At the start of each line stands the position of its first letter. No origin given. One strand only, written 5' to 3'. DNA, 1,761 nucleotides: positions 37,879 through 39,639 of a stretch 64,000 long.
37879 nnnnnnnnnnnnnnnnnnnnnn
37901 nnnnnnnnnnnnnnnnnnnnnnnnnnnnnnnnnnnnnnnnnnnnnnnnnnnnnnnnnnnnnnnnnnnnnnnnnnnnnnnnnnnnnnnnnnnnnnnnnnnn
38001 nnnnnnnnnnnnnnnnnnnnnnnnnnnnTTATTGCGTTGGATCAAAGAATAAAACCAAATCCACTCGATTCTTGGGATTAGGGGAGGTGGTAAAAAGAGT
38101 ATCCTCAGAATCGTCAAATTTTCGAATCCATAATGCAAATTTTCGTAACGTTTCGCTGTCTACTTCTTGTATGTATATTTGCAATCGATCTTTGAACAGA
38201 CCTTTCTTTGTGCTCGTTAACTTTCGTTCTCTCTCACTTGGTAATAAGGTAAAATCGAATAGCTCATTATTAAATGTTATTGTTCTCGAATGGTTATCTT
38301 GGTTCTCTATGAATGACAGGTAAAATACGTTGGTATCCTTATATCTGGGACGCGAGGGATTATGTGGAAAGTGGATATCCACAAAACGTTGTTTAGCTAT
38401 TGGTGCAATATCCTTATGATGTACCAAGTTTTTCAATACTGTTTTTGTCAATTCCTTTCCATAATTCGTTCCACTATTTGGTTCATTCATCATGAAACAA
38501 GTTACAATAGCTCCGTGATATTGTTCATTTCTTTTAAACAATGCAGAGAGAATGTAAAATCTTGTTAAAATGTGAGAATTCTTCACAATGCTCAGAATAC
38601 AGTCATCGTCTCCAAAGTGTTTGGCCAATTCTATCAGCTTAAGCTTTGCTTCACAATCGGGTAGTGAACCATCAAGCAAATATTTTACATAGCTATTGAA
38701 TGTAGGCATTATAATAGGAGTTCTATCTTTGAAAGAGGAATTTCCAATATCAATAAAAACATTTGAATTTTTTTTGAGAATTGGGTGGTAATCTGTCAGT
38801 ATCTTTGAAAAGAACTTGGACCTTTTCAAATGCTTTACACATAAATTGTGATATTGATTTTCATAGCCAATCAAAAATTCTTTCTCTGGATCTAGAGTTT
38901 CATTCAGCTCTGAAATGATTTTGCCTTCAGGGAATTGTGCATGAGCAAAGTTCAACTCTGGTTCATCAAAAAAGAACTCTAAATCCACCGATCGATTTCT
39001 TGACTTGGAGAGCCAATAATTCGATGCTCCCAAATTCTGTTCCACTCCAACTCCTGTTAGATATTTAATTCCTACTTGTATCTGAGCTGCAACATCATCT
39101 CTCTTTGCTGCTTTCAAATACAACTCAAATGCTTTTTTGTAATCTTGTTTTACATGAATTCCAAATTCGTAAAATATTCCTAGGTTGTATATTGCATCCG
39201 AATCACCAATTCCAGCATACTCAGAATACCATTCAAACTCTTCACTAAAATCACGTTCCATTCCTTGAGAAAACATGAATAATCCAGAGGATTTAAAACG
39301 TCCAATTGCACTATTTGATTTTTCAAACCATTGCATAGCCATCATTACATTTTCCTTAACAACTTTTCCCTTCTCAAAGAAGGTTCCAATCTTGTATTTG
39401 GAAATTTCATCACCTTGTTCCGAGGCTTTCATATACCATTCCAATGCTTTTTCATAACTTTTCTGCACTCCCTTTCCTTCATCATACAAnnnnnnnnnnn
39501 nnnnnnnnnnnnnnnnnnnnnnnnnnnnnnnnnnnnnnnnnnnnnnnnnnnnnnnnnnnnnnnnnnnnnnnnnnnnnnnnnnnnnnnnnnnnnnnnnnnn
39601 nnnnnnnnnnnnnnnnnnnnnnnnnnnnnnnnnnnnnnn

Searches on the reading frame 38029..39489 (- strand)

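Call 13: search_protein_families(library=pfam, proteins=[window:38029-39489:-], max_evalue=0.001)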
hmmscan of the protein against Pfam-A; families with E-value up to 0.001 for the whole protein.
window:38029-39489:- (486 aa): 1 family
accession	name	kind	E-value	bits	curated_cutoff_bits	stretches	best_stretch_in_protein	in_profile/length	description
PF08238.18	Sel1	-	1.4e-25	89.2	30.7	2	97-132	1-36/36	Sel1 repeat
